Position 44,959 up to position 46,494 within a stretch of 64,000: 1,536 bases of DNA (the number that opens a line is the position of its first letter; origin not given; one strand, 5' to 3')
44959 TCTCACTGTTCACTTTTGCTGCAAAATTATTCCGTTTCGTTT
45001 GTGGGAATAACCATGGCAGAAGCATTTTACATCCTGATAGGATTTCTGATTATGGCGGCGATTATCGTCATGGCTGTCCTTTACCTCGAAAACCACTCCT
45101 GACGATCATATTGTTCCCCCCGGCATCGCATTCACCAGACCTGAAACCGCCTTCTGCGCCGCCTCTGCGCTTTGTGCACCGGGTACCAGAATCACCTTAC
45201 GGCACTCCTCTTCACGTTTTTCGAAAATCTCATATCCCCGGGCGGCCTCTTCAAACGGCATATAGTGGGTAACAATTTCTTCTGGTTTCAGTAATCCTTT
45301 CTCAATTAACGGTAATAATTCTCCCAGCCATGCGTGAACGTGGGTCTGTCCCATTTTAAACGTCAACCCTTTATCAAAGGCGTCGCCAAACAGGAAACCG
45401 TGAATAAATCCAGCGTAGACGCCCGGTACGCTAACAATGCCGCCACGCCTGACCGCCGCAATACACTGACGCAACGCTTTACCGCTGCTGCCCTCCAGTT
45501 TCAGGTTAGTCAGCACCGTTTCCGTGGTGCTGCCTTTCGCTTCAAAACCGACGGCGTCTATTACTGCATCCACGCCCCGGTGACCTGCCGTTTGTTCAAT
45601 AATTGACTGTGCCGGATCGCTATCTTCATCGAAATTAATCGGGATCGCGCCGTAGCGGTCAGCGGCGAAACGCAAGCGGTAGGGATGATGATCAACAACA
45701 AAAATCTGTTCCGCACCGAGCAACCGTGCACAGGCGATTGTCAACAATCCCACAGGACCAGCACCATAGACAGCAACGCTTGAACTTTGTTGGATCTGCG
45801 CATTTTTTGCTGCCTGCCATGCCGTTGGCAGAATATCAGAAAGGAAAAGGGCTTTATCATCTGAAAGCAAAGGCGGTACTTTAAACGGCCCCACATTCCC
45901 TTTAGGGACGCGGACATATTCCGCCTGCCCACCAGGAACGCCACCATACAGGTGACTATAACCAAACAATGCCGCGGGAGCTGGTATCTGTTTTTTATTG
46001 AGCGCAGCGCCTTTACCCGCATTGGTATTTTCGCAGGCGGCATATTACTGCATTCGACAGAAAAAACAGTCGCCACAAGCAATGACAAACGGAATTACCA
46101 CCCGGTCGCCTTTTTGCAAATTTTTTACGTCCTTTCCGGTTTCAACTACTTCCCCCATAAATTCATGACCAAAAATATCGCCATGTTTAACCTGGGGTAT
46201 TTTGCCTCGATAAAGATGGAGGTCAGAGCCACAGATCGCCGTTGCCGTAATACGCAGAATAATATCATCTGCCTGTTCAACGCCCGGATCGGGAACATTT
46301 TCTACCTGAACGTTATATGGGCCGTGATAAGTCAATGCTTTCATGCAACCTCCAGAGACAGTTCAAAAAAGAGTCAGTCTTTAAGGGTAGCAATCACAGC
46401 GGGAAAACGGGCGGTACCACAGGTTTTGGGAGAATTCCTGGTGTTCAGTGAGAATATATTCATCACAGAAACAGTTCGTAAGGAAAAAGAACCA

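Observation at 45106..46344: ybdR is split by a single in-frame ochre codon with the reading frame otherwise intact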

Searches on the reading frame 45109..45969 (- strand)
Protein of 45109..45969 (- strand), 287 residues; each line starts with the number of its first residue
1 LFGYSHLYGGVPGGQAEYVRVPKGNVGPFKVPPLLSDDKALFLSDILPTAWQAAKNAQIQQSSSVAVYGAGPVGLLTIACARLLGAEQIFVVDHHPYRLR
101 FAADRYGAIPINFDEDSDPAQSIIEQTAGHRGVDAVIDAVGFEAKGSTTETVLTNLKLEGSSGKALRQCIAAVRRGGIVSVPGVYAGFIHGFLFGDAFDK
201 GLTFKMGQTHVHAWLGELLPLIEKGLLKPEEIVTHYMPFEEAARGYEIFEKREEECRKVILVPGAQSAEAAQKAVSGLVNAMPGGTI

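Call 5: search_protein_families(library=pfam, proteins=[window:45109-45969:-])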
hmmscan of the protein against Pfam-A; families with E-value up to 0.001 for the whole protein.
seq(287 aa): 3 families
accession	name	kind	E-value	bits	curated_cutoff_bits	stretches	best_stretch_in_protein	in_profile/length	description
PF00107.32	ADH_zinc_N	-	1.1e-12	48.4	31.8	1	72-160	1-83/129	Zinc-binding dehydrogenase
PF13602.12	ADH_zinc_N_2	-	1.1e-05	26.8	27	1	125-252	16-126/134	Zinc-binding dehydrogenase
PF16912.11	Glu_dehyd_C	-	0.00026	21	34.9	0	56-143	25-110/211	Glucose dehydrogenase C-terminus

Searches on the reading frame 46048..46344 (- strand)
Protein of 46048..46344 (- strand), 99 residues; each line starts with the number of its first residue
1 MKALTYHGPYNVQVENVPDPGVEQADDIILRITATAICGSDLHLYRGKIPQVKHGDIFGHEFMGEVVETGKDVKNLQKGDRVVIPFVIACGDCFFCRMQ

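Call 5: search_protein_families(library=pfam, proteins=[window:46048-46344:-])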
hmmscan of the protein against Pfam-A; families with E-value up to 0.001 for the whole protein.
seq(99 aa): 1 family
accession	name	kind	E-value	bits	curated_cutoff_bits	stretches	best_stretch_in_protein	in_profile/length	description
PF08240.17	ADH_N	-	2.8e-21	76.2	23.5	1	25-97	2-73/104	Alcohol dehydrogenase GroES-like domain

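Call 44: find_encoding_contigs(protein=window:46048-46344:-, flank=3000, max_places=10)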
Protein seq(99 aa) (99 aa): 8 contigs read that carry it; 2 places shown.
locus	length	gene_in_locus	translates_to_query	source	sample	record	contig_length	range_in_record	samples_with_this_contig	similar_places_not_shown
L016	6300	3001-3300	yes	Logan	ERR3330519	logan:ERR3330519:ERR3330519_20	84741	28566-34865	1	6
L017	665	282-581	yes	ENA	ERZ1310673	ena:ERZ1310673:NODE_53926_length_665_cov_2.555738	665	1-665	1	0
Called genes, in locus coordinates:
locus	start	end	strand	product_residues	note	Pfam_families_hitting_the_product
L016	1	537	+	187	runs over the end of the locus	PF00578:AhpC-TSA, PF08534:Redoxin, PF10417:1-cysPrx_C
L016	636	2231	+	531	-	PF13192:Thioredoxin_3, PF00890:FAD_binding_2 (faint), PF01134:GIDA (faint), PF03486:HI0933_like (faint), PF07992:Pyr_redox_2, PF12831:FAD_oxidored (faint), PF13738:Pyr_redox_3, PF00070:Pyr_redox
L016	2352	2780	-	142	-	PF00582:Usp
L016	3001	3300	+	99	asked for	PF08240:ADH_N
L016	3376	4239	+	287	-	PF00107:ADH_zinc_N, PF13602:ADH_zinc_N_2 (faint)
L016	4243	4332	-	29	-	PF23689:YldA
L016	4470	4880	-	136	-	PF14760:Rnk_N, PF01272:GreA_GreB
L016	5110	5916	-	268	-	PF00445:Ribonuclease_T2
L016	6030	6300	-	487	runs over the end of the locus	PF00939:Na_sulph_symp, PF03600:CitMHS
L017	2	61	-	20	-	?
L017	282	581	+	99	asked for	PF08240:ADH_N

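Call 45: list_cluster_members(proteins=[window:46048-46344:-, window:45109-45969:-])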
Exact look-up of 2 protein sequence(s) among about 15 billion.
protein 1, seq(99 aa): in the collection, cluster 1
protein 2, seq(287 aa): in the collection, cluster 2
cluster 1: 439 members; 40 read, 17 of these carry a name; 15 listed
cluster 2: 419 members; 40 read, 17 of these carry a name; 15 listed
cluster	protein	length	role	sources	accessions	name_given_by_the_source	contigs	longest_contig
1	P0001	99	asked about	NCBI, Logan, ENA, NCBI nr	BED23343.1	hypothetical protein VEE46_31110 [Escherichia coli]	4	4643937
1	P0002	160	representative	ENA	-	-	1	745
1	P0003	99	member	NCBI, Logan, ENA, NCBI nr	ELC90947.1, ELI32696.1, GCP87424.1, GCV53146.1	oxidoreductase, Zn-dependent and NAD(P)-binding [Escherichia coli] | hypothetical protein A13W_04369 [Escherichia coli KTE193]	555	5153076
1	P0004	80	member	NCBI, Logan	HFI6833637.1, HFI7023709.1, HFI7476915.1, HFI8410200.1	TPA: alcohol dehydrogenase catalytic domain-containing protein, partial [Escherichia coli]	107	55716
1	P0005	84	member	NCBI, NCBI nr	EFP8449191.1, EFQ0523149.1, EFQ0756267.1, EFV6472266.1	alcohol dehydrogenase catalytic domain-containing protein, partial [Shigella flexneri] | alcohol dehydrogenase catalytic domain-containing protein [Shigella flexneri]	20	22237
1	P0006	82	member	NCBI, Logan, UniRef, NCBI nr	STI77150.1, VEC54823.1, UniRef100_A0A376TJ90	oxidoreductase, Zn-dependent and NAD(P)-binding [Escherichia coli] | Oxidoreductase, Zn-dependent and NAD(P)-binding n=1 Tax=Escherichia coli TaxID=562 ...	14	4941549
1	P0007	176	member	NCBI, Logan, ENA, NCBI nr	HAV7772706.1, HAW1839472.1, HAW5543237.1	TPA: alcohol dehydrogenase catalytic domain-containing protein, partial [Escherichia coli] | alcohol dehydrogenase catalytic domain-containing protein [Escherichia coli]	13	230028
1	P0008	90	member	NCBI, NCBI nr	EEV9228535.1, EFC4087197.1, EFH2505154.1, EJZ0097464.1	alcohol dehydrogenase catalytic domain-containing protein, partial [Escherichia coli] | glutathione-dependent formaldehyde dehydrogenase [Escherichia coli]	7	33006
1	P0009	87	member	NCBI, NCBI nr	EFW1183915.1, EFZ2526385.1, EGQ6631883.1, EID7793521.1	alcohol dehydrogenase catalytic domain-containing protein, partial [Shigella flexneri] | alcohol dehydrogenase catalytic domain-containing protein [Shigella flexneri]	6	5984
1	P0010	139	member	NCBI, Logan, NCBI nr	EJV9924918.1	alcohol dehydrogenase catalytic domain-containing protein, partial [Escherichia coli] | alcohol dehydrogenase catalytic domain-containing protein [Escherichia coli]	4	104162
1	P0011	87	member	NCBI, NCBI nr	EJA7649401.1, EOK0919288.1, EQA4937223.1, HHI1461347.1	alcohol dehydrogenase catalytic domain-containing protein, partial [Escherichia coli] | alcohol dehydrogenase catalytic domain-containing protein [Escherichia coli]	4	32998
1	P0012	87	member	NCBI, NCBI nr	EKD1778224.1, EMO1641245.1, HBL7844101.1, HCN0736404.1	TPA: alcohol dehydrogenase catalytic domain-containing protein, partial [Escherichia coli] | alcohol dehydrogenase catalytic domain-containing protein [Escherichia coli]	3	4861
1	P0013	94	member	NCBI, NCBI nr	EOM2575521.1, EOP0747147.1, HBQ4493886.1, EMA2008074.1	alcohol dehydrogenase catalytic domain-containing protein, partial [Escherichia coli] | alcohol dehydrogenase catalytic domain-containing protein [Escherichia coli O157]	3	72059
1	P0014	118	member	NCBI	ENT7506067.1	glutathione-dependent formaldehyde dehydrogenase, partial [Shigella flexneri]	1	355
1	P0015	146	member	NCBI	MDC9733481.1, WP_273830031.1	alcohol dehydrogenase catalytic domain-containing protein, partial [Proteus mirabilis]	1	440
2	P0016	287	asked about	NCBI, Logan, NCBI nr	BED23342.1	hypothetical protein VEE46_31100 [Escherichia coli]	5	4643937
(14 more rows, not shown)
